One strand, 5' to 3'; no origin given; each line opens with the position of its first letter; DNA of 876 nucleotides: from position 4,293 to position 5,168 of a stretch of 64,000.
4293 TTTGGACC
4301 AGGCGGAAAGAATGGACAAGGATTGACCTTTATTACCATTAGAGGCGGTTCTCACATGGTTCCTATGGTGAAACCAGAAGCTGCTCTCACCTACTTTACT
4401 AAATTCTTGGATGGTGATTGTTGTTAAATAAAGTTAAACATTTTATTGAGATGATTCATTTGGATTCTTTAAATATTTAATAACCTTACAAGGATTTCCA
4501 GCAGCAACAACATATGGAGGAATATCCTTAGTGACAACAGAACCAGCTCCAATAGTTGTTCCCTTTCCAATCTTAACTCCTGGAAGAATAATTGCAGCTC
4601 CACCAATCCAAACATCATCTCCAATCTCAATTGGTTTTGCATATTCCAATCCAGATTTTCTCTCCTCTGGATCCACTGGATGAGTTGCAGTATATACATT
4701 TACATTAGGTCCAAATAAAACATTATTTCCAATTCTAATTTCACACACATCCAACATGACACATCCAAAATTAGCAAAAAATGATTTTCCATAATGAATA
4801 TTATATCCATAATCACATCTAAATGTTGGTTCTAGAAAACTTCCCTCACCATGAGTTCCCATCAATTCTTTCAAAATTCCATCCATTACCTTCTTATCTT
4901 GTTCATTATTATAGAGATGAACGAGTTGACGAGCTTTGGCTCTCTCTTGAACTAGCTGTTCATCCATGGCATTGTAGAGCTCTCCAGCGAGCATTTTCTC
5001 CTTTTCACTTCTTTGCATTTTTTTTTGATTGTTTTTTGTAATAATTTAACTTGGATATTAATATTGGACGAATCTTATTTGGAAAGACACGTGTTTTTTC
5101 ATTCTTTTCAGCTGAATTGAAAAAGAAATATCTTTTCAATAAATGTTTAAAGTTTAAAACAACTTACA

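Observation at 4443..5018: Intronless bacterial-type Maa/LacA hexapeptide O-acetyltransferase in an intron-rich eukaryotic neighbourhood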

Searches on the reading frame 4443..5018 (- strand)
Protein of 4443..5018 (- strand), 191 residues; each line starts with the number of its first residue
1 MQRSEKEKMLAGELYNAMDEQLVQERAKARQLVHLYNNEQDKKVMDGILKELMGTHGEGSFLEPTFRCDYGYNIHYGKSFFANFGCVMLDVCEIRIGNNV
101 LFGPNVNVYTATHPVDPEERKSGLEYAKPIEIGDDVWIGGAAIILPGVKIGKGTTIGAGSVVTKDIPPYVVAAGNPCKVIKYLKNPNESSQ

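Call 3: search_protein_families(library=pfam, proteins=[window:4446-5018:-], max_evalue=0.01)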
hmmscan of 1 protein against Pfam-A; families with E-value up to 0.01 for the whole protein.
window:4446-5018:- (191 aa): 3 families
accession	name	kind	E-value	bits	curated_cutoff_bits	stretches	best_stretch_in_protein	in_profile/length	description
PF12464.13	Mac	-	1.5e-16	60.8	22.1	1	8-57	1-53/53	Maltose acetyltransferase hexapeptide capping motif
PF00132.30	Hexapep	-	2e-13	49.9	27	1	130-164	2-36/36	Bacterial transferase hexapeptide (six repeats)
PF14602.12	Hexapep_2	-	1.3e-09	38.1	27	1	129-164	1-34/34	Hexapeptide repeat of succinyl-transferase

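Call 4: search_protein_families(library=ncbifam, proteins=[window:4446-5018:-], max_evalue=0.01)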
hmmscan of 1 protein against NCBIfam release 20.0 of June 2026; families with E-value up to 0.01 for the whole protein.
window:4446-5018:- (191 aa): 44 families (the best 25 are shown)
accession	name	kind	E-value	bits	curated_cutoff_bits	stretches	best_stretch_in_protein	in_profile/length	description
NF007499.0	PRK10092.1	equivalog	8.5e-75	250.5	314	1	4-183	3-183/183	maltose O-acetyltransferase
NF007076.0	PRK09527.1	equivalog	4.6e-49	166.6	347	1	1-185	1-187/203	galactoside O-acetyltransferase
NF007797.0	PRK10502.1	subfamily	6.8e-21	74.7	192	1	48-181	47-177/183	WcaF family extracellular polysaccharide biosynthesis acetyltransferase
TIGR03308.1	phn_thr-fam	hypoth_equivalog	7e-20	71.7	201.65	1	126-181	105-160/204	phosphonate metabolim protein, transferase hexapeptide repeat family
NF007240.0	PRK09677.1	equivalog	9.4e-19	67.7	243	1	122-184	124-185/192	putative lipopolysaccharide biosynthesis O-acetyl transferase WbbJ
NF000311.1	Vat_ABCDEFH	equivalog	9.7e-18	64.5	300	1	124-182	105-163/201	Vat family streptogramin A O-acetyltransferase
TIGR03532.1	DapD_Ac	equivalog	1.3e-17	64.2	231.75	1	127-186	158-217/231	2,3,4,5-tetrahydropyridine-2,6-dicarboxylate N-acetyltransferase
NF038307.1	EPS_acetyl_HpsU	equivalog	2.6e-17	63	305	1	45-179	43-174/178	hormogonium polysaccharide biosynthesis acetyltransferase HpsU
NF000490.1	chloram_CatB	equivalog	1e-16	60.9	350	1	124-182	105-163/210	type B chloramphenicol O-acetyltransferase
NF058585.1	HptprglPActTf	PfamEq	6e-16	58.5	300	1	87-186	68-163/172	heptaprenylglyceryl phosphate O-acetyltransferase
NF000097.1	stregram_VatC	exception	9.9e-16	58.3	425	1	124-182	113-171/212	streptogramin A O-acetyltransferase Vat(C)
TIGR03570.1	NeuD_NnaD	subfamily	9.9e-16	57.9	160.8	1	93-178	117-202/202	NeuD/PglB/VioB family sugar acetyltransferase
NF000101.1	stregram_VatA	exception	5.6e-15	55.6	450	1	128-181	117-170/219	streptogramin A O-acetyltransferase Vat(A)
NF033468.1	stregram_VatI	exception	9.8e-15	54.9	415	1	132-182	115-165/208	streptogramin A O-acetyltransferase Vat(I)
NF000020.1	stregram_VatE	exception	3.9e-14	52.8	450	1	131-181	117-167/214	streptogramin A O-acetyltransferase Vat(E)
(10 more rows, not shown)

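Call 5: search_solved_structures(query=window:4446-5018:-, show_alignments=2)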
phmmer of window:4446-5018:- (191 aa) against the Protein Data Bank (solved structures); distinct sequences matched with E-value up to 0.001: 111 (the best 60 are shown).
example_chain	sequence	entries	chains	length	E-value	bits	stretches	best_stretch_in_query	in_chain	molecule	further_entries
2ic7_A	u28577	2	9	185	1.3e-72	246.7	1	3-184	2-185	Maltose transacetylase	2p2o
3hjj_A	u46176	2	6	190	1.4e-67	230.3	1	3-183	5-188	Maltose O-acetyltransferase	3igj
3srt_A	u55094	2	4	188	9e-67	227.7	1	4-183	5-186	Maltose O-acetyltransferase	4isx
6ag8_C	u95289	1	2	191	3.2e-66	225.9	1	4-184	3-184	Maltose O-acetyltransferase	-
1ocx_A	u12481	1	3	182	9.2e-66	224.4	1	4-182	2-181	MALTOSE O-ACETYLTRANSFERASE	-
3v4e_A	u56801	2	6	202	1.2e-47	165.3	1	4-186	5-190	Galactoside O-acetyltransferase | Putative acetyltransferase SACOL2570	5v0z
3ftt_A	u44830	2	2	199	1.6e-47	164.9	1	4-186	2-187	Putative acetyltransferase SACOL2570 | Galactoside O-acetyltransferase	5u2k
1kqa_A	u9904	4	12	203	2.4e-47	164.3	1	6-185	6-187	GALACTOSIDE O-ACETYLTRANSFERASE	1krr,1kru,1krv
4egg_A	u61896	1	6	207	1.1e-46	162.2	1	4-186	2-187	Putative acetyltransferase SACOL2570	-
4dcl_A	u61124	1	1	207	1.6e-46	161.6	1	4-186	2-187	Putative acetyltransferase SACOL2570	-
3ect_A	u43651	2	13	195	1.2e-38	136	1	1-189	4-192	Hexapeptide-repeat containing-acetyltransferase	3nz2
3jqy_B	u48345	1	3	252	8.2e-17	64.7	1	84-181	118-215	Polysialic acid O-acetyltransferase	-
6mfk_A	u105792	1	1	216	3.3e-16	62.8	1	129-186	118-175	Chloramphenicol acetyltransferase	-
8j40_A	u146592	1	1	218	3e-15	59.6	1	127-182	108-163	CatB8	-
6pu9_A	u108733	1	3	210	7.2e-15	58.4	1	118-188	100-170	Acetyltransferase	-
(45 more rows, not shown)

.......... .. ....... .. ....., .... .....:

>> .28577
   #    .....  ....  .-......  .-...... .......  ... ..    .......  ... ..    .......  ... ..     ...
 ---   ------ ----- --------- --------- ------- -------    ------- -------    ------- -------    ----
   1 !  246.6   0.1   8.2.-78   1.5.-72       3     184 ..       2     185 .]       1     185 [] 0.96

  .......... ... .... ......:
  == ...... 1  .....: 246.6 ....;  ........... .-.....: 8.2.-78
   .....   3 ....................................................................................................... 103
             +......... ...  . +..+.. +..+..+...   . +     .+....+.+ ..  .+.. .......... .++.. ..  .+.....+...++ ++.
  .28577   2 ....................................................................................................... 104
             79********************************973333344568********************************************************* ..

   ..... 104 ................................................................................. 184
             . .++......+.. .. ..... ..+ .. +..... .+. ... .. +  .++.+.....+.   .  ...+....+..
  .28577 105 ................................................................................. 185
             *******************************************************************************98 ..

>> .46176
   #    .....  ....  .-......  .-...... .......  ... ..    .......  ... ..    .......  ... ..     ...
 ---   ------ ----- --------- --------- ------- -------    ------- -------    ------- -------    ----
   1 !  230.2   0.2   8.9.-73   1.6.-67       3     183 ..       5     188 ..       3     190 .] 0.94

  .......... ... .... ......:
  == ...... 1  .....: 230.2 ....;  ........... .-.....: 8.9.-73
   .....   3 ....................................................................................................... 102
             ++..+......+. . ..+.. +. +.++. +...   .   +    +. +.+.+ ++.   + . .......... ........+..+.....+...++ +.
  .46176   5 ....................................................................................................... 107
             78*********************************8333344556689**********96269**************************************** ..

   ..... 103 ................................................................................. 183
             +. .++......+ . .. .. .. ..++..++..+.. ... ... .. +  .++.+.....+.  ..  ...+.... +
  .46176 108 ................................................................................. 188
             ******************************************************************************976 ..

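Call 6: find_homologous_proteins(query=window:4446-5018:-, max_evalue=1e-20)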
Query window:4446-5018:- (191 aa): 7948 proteins with E <= 1e-20 among 8000 candidates; the best 120 are listed.
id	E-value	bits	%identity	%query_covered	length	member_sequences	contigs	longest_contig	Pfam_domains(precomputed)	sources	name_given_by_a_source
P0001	9.9e-82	291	69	92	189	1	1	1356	PF12464.14,PF14602.13,PF00132.31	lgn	-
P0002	1.6e-81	291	72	92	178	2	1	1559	PF12464.14,PF14602.13,PF00132.31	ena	-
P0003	3.1e-77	277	67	95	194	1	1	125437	PF12464.14,PF14602.13,PF00132.31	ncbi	ncbi:hypothetical protein ABK040_005060 [Willaertia magna]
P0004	7.0e-76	272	65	94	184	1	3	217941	PF12464.14,PF14602.13,PF00132.31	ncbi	-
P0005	2.7e-74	267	65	95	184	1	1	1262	PF12464.14,PF14602.13,PF00132.31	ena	-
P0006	3.4e-74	267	66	96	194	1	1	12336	PF12464.14,PF14602.13,PF00132.31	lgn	-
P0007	2.1e-73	264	63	99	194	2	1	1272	PF12464.14,PF14602.13,PF00132.31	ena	-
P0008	4.3e-73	263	66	95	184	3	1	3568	PF12464.14,PF14602.13,PF00132.31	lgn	-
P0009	1.1e-72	262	67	94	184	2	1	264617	PF12464.14,PF14602.13,PF00132.31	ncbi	-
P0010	3.9e-72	260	63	94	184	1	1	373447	PF12464.14,PF14602.13,PF00132.31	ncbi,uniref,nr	ncbi:sugar O-acetyltransferase [Pelagicoccus sp. SDUM812002]|uniref:sugar O-acetyltransferase n=1 Ta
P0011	7.9e-72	259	64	95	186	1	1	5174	PF12464.14,PF14602.13,PF00132.31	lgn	-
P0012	1.4e-71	258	64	94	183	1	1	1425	PF12464.14,PF14602.13,PF00132.31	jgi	jgi:maltose O-acetyltransferase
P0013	2.1e-71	258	63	95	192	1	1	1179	PF12464.14,PF14602.13,PF00132.31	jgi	-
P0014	2.9e-71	257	63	93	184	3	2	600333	PF12464.14,PF14602.13,PF00132.31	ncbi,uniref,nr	ncbi:sugar O-acetyltransferase [Pelagicoccus sp. NFK12]|uniref:Acetyltransferase n=1 Tax=Pelagicoccu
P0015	1.7e-70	255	63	93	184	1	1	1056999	PF12464.14,PF14602.13,PF00132.31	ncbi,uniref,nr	ncbi:sugar O-acetyltransferase [Pelagicoccus albus]|uniref:Acetyltransferase n=1 Tax=Pelagicoccus al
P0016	3.6e-70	254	63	94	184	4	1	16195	PF12464.14,PF14602.13,PF00132.31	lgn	-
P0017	1.2e-69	252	60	95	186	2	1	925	PF12464.14,PF14602.13,PF00132.31,PF25087.2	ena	-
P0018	1.6e-69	251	63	95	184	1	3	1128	PF12464.14,PF14602.13,PF00132.31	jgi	jgi:maltose O-acetyltransferase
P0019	2.3e-69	251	59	98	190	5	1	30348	PF12464.14,PF14602.13,PF00132.31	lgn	-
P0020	3.2e-69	250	63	94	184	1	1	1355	PF12464.14,PF14602.13,PF00132.31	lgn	-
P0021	4.4e-69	250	63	93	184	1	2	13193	PF12464.14,PF14602.13,PF00132.31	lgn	-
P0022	5.6e-69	250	61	95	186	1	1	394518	PF12464.14,PF14602.13,PF00132.31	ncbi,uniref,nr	ncbi:sugar O-acetyltransferase [Bacillus sp. CGMCC 1.16541]|uniref:sugar O-acetyltransferase n=1 Tax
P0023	6.0e-69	250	59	96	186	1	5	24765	PF12464.14,PF14602.13,PF00132.31,PF25087.2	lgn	-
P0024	7.9e-69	249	64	95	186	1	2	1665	PF12464.14,PF14602.13,PF00132.31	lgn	-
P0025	8.7e-69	249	60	94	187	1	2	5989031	PF12464.14,PF14602.13,PF00132.31,PF25087.2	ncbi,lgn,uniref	ncbi:maltose acetyltransferase domain-containing protein [Neobacillus niacini]|uniref:maltose acetyl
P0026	9.6e-69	249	62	95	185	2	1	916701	PF12464.14,PF14602.13,PF00132.31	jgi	jgi:maltose O-acetyltransferase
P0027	1.1e-68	249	62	95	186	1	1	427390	PF12464.14,PF14602.13,PF00132.31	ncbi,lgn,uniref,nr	ncbi:maltose O-acetyltransferase [Anoxybacillus tengchongensis]|uniref:Maltose O-acetyltransferase n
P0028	1.3e-68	248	59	95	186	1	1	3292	PF12464.14,PF14602.13,PF00132.31,PF25087.2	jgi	jgi:maltose O-acetyltransferase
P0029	1.3e-68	248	64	94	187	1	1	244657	PF12464.14,PF14602.13,PF00132.31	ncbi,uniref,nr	ncbi:sugar O-acetyltransferase [Flavihumibacter solisilvae]|uniref:Acetyltransferase n=1 Tax=Flavihu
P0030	1.4e-68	248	59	96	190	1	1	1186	PF12464.14,PF14602.13,PF00132.31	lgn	-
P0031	1.5e-68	248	61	94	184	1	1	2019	PF12464.14,PF14602.13,PF00132.31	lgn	-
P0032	2.4e-68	248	55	99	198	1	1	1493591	PF12464.14,PF14602.13,PF00132.31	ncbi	ncbi:maltose O-acetyltransferase [Paenibacillus sp. YSY-4.3]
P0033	2.8e-68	247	60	95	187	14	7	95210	PF12464.14,PF14602.13,PF00132.31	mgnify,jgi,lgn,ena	mgnify:CR=1 FL=1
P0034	2.8e-68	247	60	95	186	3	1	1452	PF12464.14,PF14602.13,PF00132.31,PF25087.2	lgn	-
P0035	2.9e-68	247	60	95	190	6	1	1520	PF12464.14,PF14602.13,PF00132.31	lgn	-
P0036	3.1e-68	247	61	93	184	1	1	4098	PF12464.14,PF14602.13,PF00132.31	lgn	-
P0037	3.4e-68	247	60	94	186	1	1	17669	PF12464.14,PF14602.13,PF00132.31,PF25087.2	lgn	-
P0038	3.6e-68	247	60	95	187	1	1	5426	PF12464.14,PF14602.13,PF00132.31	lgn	-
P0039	3.8e-68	247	61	95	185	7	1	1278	PF12464.14,PF14602.13,PF00132.31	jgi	jgi:maltose O-acetyltransferase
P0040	3.8e-68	247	60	94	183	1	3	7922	PF12464.14,PF14602.13,PF00132.31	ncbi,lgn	-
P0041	3.8e-68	247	60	94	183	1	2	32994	PF12464.14,PF14602.13,PF00132.31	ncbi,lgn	-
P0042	4.2e-68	247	60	95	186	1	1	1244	PF12464.14,PF14602.13,PF00132.31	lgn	-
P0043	4.5e-68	247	61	97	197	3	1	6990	PF12464.14,PF14602.13,PF00132.31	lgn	-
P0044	4.7e-68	247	59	95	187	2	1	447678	PF12464.14,PF14602.13,PF00132.31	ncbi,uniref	ncbi:sugar O-acetyltransferase [Peribacillus asahii]|uniref:sugar O-acetyltransferase n=1 Tax=Periba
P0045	5.7e-68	246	62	96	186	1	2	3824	PF12464.14,PF14602.13,PF00132.31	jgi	jgi:maltose O-acetyltransferase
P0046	5.8e-68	246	61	96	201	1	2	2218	PF12464.14,PF14602.13,PF00132.31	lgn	-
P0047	6.3e-68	246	60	94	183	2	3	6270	PF12464.14,PF14602.13,PF00132.31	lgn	-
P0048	6.7e-68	246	60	96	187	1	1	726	PF12464.14,PF14602.13,PF00132.31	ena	-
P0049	6.7e-68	246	63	94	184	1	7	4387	PF12464.14,PF14602.13,PF00132.31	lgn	-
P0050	6.9e-68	246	61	93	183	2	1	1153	PF12464.14,PF14602.13,PF00132.31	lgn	-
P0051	7.2e-68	246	60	95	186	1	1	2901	PF12464.14,PF14602.13,PF00132.31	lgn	-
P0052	7.2e-68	246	64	94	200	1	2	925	PF12464.14,PF14602.13,PF00132.31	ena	-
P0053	7.5e-68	246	61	93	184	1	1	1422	PF12464.14,PF14602.13,PF00132.31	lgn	-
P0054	7.6e-68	246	59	95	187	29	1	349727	PF12464.14,PF14602.13,PF00132.31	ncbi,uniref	ncbi:maltose acetyltransferase domain-containing protein [Peribacillus asahii]|uniref:maltose acetyl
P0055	7.9e-68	246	60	95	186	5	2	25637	PF12464.14,PF14602.13,PF00132.31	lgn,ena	-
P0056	9.2e-68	246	59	95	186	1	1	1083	PF12464.14,PF14602.13,PF00132.31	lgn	-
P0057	9.9e-68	246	60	94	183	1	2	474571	PF12464.14,PF14602.13,PF00132.31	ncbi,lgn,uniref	ncbi:sugar O-acetyltransferase [Paraclostridium bifermentans]|uniref:sugar O-acetyltransferase n=1 T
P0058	1.1e-67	245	60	94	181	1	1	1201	PF12464.14,PF14602.13,PF00132.31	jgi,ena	-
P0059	1.1e-67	245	59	94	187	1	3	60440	PF12464.14,PF14602.13,PF00132.31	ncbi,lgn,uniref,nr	ncbi:maltose acetyltransferase domain-containing protein [Neobacillus niacini]|uniref:maltose acetyl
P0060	1.2e-67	245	60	94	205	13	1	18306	PF12464.14,PF14602.13,PF00132.31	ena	-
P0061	1.2e-67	245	58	96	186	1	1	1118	PF12464.14,PF14602.13,PF00132.31,PF25087.2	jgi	jgi:maltose O-acetyltransferase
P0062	1.4e-67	245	60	95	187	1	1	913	PF12464.14,PF14602.13,PF00132.31,PF25087.2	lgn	-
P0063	1.5e-67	245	59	96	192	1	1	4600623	PF12464.14,PF14602.13,PF00132.31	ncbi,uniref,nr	ncbi:maltose acetyltransferase domain-containing protein [Bacillus sp. T3]|uniref:maltose acetyltran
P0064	1.5e-67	245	60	93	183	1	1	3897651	PF12464.14,PF14602.13,PF00132.31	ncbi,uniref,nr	ncbi:sugar O-acetyltransferase [Halobacillus sp. Marseille-Q1614]|uniref:sugar O-acetyltransferase n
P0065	1.7e-67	245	58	94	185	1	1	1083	PF12464.14,PF14602.13,PF00132.31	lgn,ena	-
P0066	1.7e-67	245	58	97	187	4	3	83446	PF12464.14,PF14602.13,PF00132.31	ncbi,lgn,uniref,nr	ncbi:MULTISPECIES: sugar O-acetyltransferase [unclassified Paenibacillus]|uniref:sugar O-acetyltrans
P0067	1.8e-67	245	60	95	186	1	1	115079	PF12464.14,PF14602.13,PF00132.31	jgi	-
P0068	1.9e-67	245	59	95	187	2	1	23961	PF12464.14,PF14602.13,PF00132.31,PF21711.4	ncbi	ncbi:sugar O-acetyltransferase [Bacillus sp. JJ634]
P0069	2.1e-67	245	61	95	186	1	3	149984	PF12464.14,PF14602.13,PF00132.31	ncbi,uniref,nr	ncbi:maltose acetyltransferase domain-containing protein [Oceanobacillus bengalensis]|uniref:Acetylt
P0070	2.1e-67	245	62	94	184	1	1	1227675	PF12464.14,PF14602.13,PF00132.31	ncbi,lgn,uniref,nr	ncbi:sugar O-acetyltransferase [Thalassobacillus pellis]|uniref:sugar O-acetyltransferase n=1 Tax=Th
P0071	2.3e-67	244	61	95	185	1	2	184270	PF12464.14,PF14602.13,PF00132.31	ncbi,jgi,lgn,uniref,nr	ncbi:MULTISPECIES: sugar O-acetyltransferase [Anoxybacillus]|uniref:Maltose O-acetyltransferase n=2 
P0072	2.4e-67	244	64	95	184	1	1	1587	PF12464.14,PF14602.13,PF00132.31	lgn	-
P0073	2.5e-67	244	59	96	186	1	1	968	PF12464.14,PF14602.13,PF00132.31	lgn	-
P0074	2.8e-67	244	61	93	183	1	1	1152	PF12464.14,PF14602.13,PF00132.31,PF25087.2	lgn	-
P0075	3.0e-67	244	60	95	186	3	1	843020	PF12464.14,PF14602.13,PF00132.31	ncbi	-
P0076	3.0e-67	244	60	97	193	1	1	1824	PF12464.14,PF14602.13,PF00132.31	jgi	jgi:maltose O-acetyltransferase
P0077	3.0e-67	244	63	94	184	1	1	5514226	PF12464.14,PF14602.13,PF00132.31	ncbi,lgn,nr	ncbi:Bacterial transferase hexapeptide repeat protein [Verrucomicrobiia bacterium DG1235]|nr:Bacteri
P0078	3.0e-67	244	63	95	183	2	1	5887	PF12464.14,PF14602.13,PF00132.31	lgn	-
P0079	3.0e-67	244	58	95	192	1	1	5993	PF12464.14,PF14602.13,PF00132.31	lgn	-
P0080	3.1e-67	244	59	95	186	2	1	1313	PF12464.14,PF14602.13,PF00132.31,PF21711.4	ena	-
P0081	3.1e-67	244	60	94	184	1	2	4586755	PF12464.14,PF14602.13,PF00132.31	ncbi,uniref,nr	ncbi:maltose acetyltransferase domain-containing protein [Clostridium formicaceticum]|uniref:Acetylt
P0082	3.1e-67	244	60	94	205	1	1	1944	PF12464.14,PF14602.13,PF00132.31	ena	-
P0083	3.2e-67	244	59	94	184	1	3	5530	PF12464.14,PF14602.13,PF00132.31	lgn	-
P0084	3.4e-67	244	60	94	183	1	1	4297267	PF12464.14,PF14602.13,PF00132.31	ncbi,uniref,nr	ncbi:sugar O-acetyltransferase [Halobacillus massiliensis]|uniref:sugar O-acetyltransferase n=1 Tax=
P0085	3.5e-67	244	59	99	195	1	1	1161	PF12464.14,PF14602.13,PF00132.31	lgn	-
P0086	3.6e-67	244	59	96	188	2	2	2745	PF12464.14,PF14602.13,PF00132.31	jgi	jgi:maltose O-acetyltransferase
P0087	3.7e-67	244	59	95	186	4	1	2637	PF12464.14,PF14602.13,PF00132.31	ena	-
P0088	3.9e-67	244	59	95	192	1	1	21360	PF12464.14,PF14602.13,PF00132.31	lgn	-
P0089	3.9e-67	244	59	95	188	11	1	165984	PF12464.14,PF14602.13,PF00132.31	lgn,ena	-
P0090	3.9e-67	244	60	94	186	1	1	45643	PF12464.14,PF14602.13,PF00132.31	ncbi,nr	ncbi:MAG: sugar O-acetyltransferase [Halanaerobiales bacterium]|nr:sugar O-acetyltransferase [Halana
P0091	3.9e-67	244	57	95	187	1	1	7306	PF12464.14,PF14602.13,PF00132.31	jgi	jgi:maltose O-acetyltransferase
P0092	4.2e-67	244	59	93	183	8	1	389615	PF12464.14,PF14602.13,PF00132.31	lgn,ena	-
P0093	4.2e-67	244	60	94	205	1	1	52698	PF12464.14,PF14602.13,PF00132.31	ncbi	-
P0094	4.3e-67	244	60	94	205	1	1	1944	PF12464.14,PF14602.13,PF00132.31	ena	-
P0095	4.3e-67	244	57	96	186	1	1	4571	PF12464.14,PF14602.13,PF00132.31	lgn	-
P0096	4.4e-67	244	59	95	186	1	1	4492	PF12464.14,PF14602.13,PF00132.31,PF25087.2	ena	-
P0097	4.5e-67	243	58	95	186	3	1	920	PF12464.14,PF14602.13,PF00132.31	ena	-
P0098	4.6e-67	243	60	98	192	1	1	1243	PF12464.14,PF14602.13,PF00132.31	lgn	-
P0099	4.8e-67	243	60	96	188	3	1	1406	PF12464.14,PF14602.13,PF00132.31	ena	-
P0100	4.8e-67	243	60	94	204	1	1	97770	PF12464.14,PF14602.13,PF00132.31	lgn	-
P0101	4.9e-67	243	59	94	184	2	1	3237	PF12464.14,PF14602.13,PF00132.31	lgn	-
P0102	5.0e-67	243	58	95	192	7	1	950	PF12464.14,PF14602.13,PF00132.31,PF25087.2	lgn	-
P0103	5.0e-67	243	60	94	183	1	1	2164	PF12464.14,PF00132.31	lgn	-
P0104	5.0e-67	243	58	95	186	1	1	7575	PF12464.14,PF14602.13,PF00132.31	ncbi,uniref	ncbi:maltose acetyltransferase domain-containing protein [Neobacillus niacini]|uniref:maltose acetyl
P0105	5.3e-67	243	59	94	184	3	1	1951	PF12464.14,PF14602.13,PF00132.31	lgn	-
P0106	5.4e-67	243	57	95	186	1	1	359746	PF12464.14,PF14602.13,PF00132.31,PF25087.2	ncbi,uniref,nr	ncbi:sugar O-acetyltransferase [Virgibacillus oceani]|uniref:Maltose O-acetyltransferase n=1 Tax=Vir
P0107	5.5e-67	243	59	95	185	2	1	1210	PF12464.14,PF14602.13,PF00132.31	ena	-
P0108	5.5e-67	243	55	98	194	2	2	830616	PF12464.14,PF14602.13,PF00132.31,PF25087.2,PF25084.2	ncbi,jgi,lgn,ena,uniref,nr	ncbi:maltose O-acetyltransferase [Thermosporothrix hazakensis]|jgi:maltose O-acetyltransferase|unire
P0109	5.8e-67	243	59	95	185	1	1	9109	PF12464.14,PF14602.13,PF00132.31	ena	-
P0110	5.9e-67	243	60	94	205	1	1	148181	PF12464.14,PF14602.13,PF00132.31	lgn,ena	-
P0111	6.0e-67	243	61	95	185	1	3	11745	PF12464.14,PF14602.13,PF00132.31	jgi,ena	-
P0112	6.3e-67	243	61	96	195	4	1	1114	PF12464.14,PF14602.13,PF00132.31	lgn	-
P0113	6.4e-67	243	60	95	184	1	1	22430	PF12464.14,PF14602.13,PF00132.31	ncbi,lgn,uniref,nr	ncbi:maltose acetyltransferase domain-containing protein [Ornithinibacillus halophilus]|uniref:Malto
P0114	7.1e-67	243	57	98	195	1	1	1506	PF12464.14,PF14602.13,PF00132.31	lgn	-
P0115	7.3e-67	243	61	96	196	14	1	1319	PF12464.14,PF14602.13,PF00132.31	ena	-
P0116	7.4e-67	243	60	93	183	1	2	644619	PF12464.14,PF14602.13,PF00132.31,PF25087.2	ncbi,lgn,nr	ncbi:hypothetical protein KD33_00060 [Clostridium sp. NCR]|nr:hypothetical protein KD33_00060 [Clost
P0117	7.5e-67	243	61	95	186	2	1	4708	PF12464.14,PF14602.13,PF00132.31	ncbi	-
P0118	7.6e-67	243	60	95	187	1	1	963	PF12464.14,PF14602.13,PF00132.31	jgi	jgi:maltose O-acetyltransferase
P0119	7.7e-67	243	61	95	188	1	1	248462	PF12464.14,PF14602.13,PF00132.31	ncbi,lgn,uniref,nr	ncbi:sugar O-acetyltransferase [Longitalea luteola]|uniref:sugar O-acetyltransferase n=1 Tax=Longita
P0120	8.3e-67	243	61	94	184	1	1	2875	PF12464.14,PF14602.13,PF00132.31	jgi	jgi:maltose O-acetyltransferase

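Call 8: find_encoding_contigs(protein=P0003, flank=10000, max_places=3)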
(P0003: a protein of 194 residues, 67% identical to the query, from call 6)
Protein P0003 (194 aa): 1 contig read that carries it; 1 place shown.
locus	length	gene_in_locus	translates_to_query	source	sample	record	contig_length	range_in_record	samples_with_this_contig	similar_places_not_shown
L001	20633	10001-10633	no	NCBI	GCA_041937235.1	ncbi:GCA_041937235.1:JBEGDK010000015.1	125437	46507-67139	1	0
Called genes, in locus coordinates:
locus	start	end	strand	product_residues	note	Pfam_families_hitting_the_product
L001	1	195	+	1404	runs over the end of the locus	PF25474:TPR_TmcB, PF00989:PAS, PF13426:PAS_9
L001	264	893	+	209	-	PF00211:Guanylate_cyc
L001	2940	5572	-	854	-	PF00615:RGS (weak)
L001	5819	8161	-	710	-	-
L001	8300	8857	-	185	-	-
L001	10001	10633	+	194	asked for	PF12464:Mac, PF00132:Hexapep, PF14602:Hexapep_2 (weak)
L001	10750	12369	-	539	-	PF00069:Pkinase, PF01636:APH (faint)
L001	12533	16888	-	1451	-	PF01825:GPS (weak)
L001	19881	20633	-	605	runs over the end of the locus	PF00514:Arm, PF02985:HEAT (faint), PF13513:HEAT_EZ (weak), PF13646:HEAT_2 (faint), PF00514:Arm (weak), PF24768:ARM_ARMC5 (weak), PF00514:Arm, PF16186:Arm_3, +1 more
